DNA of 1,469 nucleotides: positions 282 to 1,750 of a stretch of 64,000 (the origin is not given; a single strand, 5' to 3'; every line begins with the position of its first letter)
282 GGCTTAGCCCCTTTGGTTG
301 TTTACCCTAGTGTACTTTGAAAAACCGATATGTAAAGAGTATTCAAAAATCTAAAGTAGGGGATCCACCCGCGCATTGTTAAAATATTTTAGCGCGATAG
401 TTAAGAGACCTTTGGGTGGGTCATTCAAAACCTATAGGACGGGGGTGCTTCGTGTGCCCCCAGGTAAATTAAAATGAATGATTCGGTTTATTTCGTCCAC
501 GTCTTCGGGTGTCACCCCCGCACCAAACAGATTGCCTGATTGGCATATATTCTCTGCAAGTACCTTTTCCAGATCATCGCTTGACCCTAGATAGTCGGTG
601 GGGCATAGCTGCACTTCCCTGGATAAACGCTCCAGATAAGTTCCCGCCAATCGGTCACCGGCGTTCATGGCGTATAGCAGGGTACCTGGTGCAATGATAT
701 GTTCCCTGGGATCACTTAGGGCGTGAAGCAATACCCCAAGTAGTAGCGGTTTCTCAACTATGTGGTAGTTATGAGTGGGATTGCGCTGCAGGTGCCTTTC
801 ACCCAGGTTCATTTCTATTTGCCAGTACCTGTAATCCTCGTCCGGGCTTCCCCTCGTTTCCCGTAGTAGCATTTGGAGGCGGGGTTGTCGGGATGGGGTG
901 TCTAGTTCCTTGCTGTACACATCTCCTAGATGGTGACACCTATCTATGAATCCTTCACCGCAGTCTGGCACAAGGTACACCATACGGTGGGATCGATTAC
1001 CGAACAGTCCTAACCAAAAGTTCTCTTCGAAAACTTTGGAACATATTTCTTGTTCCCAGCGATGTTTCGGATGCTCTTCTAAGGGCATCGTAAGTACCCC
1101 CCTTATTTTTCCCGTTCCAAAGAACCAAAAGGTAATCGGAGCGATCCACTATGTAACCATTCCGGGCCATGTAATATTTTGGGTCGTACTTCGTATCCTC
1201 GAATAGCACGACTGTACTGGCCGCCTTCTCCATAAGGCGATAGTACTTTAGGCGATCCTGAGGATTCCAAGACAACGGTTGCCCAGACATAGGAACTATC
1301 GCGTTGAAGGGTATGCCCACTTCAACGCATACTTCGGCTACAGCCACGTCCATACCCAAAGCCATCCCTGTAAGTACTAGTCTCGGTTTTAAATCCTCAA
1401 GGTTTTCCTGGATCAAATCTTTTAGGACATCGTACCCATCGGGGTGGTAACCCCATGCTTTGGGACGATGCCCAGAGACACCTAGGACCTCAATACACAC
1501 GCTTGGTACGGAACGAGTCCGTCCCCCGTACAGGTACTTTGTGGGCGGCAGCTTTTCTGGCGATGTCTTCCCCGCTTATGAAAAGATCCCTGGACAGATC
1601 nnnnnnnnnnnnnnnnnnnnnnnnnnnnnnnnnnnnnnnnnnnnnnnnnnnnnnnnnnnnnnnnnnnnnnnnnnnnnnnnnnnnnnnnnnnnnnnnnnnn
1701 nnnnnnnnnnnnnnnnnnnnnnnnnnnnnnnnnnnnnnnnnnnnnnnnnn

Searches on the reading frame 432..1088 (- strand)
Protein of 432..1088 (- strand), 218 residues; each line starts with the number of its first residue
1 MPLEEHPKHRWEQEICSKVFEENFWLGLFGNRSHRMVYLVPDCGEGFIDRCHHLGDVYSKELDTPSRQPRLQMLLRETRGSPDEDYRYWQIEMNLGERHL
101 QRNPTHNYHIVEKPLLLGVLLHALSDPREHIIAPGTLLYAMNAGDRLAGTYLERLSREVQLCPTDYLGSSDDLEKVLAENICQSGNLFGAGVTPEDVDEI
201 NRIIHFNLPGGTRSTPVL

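Call 50: find_encoding_contigs(protein=window:432-1088:-, flank=10000, max_places=1)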
Protein window:432-1088:- (218 aa): no gene with exactly this product is on record in the collection.

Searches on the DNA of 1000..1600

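Call 83: search_rna_families(source=window, start=1000, end=1600, threshold=evalue, max_evalue=1)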
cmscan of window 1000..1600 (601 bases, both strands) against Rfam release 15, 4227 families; matches with E-value up to 1: 0.
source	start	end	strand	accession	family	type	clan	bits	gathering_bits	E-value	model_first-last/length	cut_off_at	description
